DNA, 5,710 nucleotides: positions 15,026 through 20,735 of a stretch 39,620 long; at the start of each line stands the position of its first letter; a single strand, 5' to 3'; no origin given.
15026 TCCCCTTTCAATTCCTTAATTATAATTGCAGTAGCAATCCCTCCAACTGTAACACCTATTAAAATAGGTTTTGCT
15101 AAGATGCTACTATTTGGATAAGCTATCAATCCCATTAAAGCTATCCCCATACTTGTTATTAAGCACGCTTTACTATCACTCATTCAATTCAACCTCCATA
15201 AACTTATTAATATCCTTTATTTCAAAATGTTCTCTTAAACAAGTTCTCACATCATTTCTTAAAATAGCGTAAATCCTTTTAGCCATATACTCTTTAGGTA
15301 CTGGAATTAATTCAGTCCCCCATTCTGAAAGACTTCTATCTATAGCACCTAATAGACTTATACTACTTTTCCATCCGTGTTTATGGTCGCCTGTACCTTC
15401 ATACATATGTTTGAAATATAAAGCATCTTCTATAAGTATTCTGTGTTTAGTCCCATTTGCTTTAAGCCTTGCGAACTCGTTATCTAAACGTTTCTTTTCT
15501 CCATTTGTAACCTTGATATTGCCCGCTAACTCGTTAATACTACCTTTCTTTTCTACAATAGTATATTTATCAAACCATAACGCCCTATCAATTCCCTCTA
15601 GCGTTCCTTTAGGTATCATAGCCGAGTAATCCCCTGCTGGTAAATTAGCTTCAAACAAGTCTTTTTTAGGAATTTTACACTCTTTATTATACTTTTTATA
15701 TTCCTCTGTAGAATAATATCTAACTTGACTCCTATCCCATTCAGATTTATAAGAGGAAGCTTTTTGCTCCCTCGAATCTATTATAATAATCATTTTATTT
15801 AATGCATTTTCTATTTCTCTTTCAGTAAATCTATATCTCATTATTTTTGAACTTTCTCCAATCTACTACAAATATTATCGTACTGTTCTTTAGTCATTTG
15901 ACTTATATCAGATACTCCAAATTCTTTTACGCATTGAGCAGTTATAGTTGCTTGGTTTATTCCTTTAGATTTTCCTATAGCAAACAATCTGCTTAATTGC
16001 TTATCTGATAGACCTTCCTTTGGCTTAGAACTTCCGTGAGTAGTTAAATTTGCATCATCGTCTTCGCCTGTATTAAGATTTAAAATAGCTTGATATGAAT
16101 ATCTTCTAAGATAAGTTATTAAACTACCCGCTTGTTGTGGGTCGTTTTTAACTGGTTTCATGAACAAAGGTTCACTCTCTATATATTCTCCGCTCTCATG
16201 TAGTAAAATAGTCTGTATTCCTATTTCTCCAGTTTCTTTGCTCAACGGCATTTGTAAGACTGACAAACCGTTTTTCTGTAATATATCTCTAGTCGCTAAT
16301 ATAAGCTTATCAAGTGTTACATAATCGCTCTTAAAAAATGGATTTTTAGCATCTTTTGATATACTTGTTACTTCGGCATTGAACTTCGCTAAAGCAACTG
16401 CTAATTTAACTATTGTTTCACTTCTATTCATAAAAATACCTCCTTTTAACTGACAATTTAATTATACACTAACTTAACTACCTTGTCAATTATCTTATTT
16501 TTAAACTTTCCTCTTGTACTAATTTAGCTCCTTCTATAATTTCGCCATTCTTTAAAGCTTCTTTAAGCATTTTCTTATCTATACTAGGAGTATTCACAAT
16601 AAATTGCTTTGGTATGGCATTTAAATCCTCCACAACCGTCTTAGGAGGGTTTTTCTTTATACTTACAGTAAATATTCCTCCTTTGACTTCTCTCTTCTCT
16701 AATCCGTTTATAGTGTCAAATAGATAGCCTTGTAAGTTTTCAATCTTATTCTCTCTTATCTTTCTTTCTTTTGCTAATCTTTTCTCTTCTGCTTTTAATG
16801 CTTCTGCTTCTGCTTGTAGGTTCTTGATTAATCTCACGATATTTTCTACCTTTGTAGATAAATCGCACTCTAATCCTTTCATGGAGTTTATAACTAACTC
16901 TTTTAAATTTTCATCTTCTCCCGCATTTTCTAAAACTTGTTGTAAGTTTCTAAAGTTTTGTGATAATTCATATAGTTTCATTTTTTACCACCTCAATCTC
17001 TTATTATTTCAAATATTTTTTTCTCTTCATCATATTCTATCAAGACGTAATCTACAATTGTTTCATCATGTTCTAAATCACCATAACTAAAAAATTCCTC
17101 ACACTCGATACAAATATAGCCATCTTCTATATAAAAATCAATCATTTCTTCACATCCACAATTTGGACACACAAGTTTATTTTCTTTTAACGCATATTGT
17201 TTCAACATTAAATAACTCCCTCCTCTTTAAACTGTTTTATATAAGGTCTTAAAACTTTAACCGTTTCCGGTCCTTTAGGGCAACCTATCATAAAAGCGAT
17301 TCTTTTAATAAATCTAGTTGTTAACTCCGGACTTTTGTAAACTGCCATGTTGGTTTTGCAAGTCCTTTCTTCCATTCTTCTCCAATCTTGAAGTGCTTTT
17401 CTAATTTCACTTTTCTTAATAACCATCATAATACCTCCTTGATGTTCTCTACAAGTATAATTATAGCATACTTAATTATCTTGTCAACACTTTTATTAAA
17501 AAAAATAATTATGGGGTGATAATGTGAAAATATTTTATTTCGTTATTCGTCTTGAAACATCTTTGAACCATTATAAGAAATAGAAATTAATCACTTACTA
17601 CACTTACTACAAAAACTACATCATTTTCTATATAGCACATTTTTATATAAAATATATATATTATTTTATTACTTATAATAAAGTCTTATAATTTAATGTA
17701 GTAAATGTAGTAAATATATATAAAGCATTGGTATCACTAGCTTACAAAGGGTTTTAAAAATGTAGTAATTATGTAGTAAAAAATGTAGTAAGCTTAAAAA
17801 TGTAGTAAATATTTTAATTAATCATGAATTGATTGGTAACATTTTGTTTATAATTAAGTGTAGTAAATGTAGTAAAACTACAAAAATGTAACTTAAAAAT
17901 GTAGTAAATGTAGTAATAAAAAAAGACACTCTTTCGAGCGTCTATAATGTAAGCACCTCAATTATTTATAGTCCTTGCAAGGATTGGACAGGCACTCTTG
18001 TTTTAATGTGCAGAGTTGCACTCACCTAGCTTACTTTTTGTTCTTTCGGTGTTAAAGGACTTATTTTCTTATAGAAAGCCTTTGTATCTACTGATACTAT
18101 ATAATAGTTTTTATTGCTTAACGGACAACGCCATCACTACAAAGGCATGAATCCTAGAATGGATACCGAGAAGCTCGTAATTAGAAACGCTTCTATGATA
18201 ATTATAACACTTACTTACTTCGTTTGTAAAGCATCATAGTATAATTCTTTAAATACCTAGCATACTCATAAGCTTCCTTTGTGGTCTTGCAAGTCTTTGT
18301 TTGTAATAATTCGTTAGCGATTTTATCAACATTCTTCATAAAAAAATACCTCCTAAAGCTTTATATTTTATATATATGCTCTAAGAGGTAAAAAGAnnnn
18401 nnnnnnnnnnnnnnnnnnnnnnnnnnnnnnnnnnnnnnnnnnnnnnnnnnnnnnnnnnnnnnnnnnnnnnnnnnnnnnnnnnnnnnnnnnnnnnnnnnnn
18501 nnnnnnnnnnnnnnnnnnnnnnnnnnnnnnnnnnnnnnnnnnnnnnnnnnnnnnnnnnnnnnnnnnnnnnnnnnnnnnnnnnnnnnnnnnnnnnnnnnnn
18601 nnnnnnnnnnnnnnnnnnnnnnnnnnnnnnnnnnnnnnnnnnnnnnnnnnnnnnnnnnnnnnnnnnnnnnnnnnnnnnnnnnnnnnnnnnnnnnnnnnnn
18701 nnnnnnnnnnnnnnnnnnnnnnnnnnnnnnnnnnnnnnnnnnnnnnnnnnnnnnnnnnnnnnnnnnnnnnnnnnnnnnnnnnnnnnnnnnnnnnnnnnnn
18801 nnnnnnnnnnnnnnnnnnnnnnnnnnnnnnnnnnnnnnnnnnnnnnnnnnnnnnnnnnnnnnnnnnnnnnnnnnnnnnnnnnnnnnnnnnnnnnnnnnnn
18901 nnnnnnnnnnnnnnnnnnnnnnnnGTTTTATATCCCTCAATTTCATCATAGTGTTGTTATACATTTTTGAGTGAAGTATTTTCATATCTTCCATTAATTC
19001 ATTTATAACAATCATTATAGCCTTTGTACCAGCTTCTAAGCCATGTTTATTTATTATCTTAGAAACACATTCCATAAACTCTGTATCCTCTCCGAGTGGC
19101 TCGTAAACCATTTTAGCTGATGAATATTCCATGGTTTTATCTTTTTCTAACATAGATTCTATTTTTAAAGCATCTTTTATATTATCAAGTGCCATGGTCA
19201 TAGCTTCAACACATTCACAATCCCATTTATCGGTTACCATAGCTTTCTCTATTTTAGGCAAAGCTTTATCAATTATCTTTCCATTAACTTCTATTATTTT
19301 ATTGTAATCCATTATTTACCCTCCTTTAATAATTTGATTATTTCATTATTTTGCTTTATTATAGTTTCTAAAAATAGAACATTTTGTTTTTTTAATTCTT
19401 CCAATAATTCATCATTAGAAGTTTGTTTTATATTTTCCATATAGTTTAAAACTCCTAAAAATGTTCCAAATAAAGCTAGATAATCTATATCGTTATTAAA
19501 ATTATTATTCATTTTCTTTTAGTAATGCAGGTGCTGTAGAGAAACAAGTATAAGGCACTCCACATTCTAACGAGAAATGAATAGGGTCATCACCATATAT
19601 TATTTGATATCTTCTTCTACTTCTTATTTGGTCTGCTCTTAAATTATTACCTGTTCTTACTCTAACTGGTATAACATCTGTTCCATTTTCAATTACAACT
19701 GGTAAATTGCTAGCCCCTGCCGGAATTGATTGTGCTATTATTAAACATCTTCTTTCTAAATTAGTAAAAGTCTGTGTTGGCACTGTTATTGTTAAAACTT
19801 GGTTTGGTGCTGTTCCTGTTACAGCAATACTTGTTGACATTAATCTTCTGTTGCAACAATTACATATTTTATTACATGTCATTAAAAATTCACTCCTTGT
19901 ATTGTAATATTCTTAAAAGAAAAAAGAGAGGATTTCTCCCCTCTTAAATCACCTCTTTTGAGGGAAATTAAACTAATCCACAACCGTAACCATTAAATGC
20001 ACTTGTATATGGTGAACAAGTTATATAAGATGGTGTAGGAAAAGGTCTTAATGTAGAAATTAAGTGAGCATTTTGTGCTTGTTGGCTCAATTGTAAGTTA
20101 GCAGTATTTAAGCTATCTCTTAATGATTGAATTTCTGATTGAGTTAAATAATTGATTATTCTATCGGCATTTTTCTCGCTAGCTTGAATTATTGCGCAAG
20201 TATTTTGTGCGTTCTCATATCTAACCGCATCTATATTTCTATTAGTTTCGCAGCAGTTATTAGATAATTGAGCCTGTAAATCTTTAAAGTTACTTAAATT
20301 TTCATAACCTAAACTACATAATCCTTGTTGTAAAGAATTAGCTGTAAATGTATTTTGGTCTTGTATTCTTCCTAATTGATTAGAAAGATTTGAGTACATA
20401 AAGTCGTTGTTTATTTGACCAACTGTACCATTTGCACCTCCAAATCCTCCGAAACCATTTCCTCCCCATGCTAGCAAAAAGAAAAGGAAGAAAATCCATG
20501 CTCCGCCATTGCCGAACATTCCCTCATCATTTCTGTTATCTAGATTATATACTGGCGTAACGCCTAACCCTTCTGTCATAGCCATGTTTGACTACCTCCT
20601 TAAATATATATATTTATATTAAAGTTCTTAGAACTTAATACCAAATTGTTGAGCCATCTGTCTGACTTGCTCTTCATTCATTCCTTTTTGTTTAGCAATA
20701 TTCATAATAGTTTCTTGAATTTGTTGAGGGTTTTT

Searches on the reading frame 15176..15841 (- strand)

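Call 75: search_protein_families(library=pfam, proteins=[window:15176-15841:-], max_evalue=0.01)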
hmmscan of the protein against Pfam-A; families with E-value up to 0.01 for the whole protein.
window:15176-15841:- (221 aa): 1 family
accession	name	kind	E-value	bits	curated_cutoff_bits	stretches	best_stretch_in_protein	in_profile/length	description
PF02732.21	ERCC4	-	0.00022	21.6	24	1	62-178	22-124/140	ERCC4 domain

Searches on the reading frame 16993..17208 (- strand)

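Call 12: search_protein_families(library=pfam, proteins=[window:16993-17208:-], max_evalue=0.01)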
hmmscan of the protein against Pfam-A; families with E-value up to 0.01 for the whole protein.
window:16993-17208:- (71 aa): 2 families
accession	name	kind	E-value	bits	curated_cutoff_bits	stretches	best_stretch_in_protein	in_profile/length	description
PF11781.13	Zn_ribbon_RRN7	-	0.0031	17.5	27.1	1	11-36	4-27/32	Zinc-finger of RNA-polymerase I-specific TFIIB, Rrn7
PF12760.12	Zn_ribbon_IS1595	-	0.0091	16.4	25.4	0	10-37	17-44/46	Transposase zinc-ribbon domain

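Call 13: search_protein_families(library=phrogs, proteins=[window:16993-17208:-], max_evalue=0.001)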
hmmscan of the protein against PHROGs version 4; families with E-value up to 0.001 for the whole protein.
window:16993-17208:- (71 aa): 1 family
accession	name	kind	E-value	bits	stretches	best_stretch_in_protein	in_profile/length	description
phrog_5602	-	unknown function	0.0003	21.4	1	7-38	14-50/60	-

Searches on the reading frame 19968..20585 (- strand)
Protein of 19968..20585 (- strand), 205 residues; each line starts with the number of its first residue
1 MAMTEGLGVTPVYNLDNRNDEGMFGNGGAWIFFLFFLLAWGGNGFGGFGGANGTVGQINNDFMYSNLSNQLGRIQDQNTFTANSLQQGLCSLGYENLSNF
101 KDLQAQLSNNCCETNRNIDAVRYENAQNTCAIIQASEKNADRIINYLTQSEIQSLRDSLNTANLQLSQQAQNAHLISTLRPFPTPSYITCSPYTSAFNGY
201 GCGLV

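Call 75: search_protein_families(library=pfam, proteins=[window:19968-20585:-], max_evalue=0.01)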
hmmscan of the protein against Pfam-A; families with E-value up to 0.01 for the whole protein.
window:19968-20585:- (205 aa): 0 families

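Call 76: search_protein_families(library=phrogs, proteins=[window:19968-20585:-], max_evalue=0.001)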
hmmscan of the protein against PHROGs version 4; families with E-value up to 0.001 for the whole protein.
window:19968-20585:- (205 aa): 1 family
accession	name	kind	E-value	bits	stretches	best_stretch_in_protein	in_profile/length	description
phrog_16490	-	unknown function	4.8e-14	53.7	1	11-177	13-223/286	-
